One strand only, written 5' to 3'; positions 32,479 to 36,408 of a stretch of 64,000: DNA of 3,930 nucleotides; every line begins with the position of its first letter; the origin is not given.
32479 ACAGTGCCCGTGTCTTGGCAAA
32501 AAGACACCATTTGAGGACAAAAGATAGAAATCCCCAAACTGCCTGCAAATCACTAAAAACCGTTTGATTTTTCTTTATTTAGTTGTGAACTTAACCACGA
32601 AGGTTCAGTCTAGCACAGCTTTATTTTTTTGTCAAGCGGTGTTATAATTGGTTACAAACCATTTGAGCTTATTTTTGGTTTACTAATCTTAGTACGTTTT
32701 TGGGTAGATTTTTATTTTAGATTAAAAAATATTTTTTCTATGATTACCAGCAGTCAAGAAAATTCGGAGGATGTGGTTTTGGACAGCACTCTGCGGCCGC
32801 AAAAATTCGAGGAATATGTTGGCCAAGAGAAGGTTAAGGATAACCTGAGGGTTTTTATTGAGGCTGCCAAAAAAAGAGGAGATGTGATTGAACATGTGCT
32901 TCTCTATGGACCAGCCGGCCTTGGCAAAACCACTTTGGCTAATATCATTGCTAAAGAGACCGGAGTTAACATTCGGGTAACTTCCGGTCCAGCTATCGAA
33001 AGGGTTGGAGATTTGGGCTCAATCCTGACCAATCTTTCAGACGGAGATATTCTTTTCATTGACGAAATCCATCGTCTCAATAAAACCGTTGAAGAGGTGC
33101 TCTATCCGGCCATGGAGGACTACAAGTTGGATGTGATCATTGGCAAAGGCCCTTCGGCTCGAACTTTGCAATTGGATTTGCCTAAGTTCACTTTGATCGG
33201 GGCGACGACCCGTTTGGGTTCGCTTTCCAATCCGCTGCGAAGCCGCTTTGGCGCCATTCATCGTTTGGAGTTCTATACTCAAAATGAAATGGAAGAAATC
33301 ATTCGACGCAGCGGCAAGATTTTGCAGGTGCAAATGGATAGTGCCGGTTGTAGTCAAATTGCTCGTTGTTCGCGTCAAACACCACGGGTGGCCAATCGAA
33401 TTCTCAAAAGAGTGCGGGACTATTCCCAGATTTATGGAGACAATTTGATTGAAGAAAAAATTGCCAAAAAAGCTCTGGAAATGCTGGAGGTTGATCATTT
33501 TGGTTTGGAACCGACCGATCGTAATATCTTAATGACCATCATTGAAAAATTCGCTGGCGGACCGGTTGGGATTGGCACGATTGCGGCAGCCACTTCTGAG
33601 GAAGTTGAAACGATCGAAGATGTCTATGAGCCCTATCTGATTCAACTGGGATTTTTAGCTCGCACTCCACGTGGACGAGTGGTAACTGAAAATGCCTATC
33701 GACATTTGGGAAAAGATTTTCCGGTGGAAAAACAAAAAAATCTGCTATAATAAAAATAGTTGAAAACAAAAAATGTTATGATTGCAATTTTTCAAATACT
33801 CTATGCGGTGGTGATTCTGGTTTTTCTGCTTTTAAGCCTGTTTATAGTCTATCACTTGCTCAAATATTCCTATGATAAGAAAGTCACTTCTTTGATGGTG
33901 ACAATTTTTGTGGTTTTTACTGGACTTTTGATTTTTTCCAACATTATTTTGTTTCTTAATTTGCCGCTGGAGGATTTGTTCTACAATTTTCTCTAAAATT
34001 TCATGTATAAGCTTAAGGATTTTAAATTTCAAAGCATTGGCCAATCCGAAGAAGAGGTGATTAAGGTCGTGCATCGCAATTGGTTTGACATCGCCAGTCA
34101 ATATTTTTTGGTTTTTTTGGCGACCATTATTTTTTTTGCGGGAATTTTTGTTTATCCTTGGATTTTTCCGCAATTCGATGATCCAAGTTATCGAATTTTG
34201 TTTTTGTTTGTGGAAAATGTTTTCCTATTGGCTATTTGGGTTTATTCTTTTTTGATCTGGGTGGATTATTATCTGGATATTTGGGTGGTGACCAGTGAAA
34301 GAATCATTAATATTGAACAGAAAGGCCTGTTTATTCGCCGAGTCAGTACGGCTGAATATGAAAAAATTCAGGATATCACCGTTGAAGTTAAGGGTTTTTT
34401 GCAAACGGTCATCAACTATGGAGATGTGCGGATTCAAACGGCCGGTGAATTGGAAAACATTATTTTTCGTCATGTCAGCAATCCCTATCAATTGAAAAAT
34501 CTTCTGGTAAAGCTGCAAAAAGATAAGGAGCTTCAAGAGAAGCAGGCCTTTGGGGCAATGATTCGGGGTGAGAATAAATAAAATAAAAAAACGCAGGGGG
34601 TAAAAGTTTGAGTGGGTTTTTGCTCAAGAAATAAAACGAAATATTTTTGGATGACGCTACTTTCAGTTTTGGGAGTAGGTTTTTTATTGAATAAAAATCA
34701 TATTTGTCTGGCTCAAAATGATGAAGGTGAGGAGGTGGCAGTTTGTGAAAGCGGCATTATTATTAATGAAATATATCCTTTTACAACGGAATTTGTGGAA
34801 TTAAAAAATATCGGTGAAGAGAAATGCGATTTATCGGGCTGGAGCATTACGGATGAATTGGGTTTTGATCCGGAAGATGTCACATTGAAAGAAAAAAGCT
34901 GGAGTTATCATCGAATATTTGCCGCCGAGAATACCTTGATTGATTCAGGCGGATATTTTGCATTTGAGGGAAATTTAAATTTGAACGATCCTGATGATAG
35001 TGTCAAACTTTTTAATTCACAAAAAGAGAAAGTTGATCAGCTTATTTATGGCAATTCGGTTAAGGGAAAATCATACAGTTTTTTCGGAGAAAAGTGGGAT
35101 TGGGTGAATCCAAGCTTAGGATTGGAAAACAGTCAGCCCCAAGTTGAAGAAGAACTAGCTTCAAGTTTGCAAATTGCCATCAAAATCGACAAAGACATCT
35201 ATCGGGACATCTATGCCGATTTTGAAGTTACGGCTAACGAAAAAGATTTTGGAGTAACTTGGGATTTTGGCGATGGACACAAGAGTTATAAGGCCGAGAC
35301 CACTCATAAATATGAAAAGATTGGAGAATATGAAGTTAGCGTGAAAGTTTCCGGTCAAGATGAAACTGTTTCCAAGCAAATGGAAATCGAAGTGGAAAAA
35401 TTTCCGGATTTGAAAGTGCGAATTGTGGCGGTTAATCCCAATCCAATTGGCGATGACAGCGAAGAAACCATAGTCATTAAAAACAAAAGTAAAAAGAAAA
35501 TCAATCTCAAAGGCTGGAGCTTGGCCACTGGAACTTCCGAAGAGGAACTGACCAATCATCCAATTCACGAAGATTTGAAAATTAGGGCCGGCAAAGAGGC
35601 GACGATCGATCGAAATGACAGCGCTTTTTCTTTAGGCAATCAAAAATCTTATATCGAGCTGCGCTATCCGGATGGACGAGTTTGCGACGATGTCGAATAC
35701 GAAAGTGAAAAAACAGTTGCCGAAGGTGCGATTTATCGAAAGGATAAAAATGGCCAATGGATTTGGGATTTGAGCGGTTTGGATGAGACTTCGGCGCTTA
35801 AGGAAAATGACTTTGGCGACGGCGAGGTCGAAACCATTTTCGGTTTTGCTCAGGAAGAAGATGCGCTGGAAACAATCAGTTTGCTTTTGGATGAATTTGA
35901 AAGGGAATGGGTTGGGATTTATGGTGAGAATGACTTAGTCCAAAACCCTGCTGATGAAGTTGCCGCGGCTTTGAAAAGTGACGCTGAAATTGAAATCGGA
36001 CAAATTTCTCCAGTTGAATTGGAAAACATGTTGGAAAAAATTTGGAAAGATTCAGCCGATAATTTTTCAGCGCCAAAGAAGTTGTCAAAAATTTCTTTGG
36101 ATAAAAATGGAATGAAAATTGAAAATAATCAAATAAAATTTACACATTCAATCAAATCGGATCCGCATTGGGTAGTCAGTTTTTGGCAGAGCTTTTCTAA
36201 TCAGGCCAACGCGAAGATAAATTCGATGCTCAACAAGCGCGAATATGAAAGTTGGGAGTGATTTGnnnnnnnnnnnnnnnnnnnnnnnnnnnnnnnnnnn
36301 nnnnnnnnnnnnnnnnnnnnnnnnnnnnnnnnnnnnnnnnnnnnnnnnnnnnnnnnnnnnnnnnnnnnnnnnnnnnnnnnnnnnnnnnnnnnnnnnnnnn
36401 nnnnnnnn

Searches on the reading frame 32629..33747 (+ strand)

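Call 9: search_protein_families(library=pfam, proteins=[window:32629-33747:+], max_evalue=0.001)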
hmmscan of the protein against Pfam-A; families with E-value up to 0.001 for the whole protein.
window:32629-33747:+ (373 aa): 11 families
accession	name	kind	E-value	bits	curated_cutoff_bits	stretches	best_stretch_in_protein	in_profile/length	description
PF05496.18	RuvB_N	-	9.1e-78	259.9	27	1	55-213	1-159/159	Holliday junction DNA helicase RuvB P-loop domain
PF17864.7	AAA_lid_4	-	3.5e-27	94.4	27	1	216-289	1-74/74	RuvB AAA lid domain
PF05491.19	RuvB_C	-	4.7e-25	87.8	24.7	1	291-360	2-71/72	RuvB C-terminal winged helix domain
PF00004.35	AAA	-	3.3e-20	73.3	21.2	1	90-210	1-126/131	ATPase family associated with various cellular activities (AAA)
PF07728.20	AAA_5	-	4.4e-11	43.4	22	1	89-207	1-139/139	AAA domain (dynein-related subfamily)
PF13191.12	AAA_16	-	3.7e-05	24.7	32.6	1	64-122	3-60/167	AAA ATPase domain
PF06068.19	TIP49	-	0.00012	21.9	23.8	0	51-118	13-81/347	TIP49 P-loop domain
PF00158.32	Sigma54_activat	-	0.00015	21.9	20.2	0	73-110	8-45/168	Sigma-54 interaction domain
PF13173.12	AAA_14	-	0.00018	21.9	27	1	90-171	5-95/129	AAA domain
PF01078.27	Mg_chelatase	-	0.00022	21.1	20.3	0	62-107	4-42/207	Magnesium chelatase, subunit ChlI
PF02367.23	TsaE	-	0.00057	20.3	26.6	0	80-119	17-53/128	Threonylcarbamoyl adenosine biosynthesis protein TsaE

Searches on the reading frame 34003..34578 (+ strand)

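Call 9: search_protein_families(library=pfam, proteins=[window:34003-34578:+], max_evalue=0.001)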
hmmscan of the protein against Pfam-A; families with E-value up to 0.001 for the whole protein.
window:34003-34578:+ (192 aa): 2 families
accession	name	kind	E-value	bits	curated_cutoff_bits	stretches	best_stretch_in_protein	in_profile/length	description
PF03703.20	bPH_2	-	3.2e-08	34.1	22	1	95-167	7-77/78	Bacterial PH domain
PF14470.12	bPH_3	-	0.00015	22.6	23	1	88-136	19-67/95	Bacterial PH domain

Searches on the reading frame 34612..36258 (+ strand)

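Call 9: search_protein_families(library=pfam, proteins=[window:34612-36258:+], max_evalue=0.001)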
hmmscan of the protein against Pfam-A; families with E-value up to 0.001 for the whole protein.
window:34612-36258:+ (549 aa): 3 families
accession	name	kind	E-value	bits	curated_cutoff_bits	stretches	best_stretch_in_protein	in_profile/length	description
PF00932.25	LTD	-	2.4e-22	79.8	34.3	2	47-147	6-108/109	Lamin Tail Domain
PF00801.26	PKD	-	3.6e-09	36.9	23.5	1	213-261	30-80/80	PKD domain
PF18911.6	PKD_4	-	1.1e-08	35.4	27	1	211-259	33-81/85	PKD domain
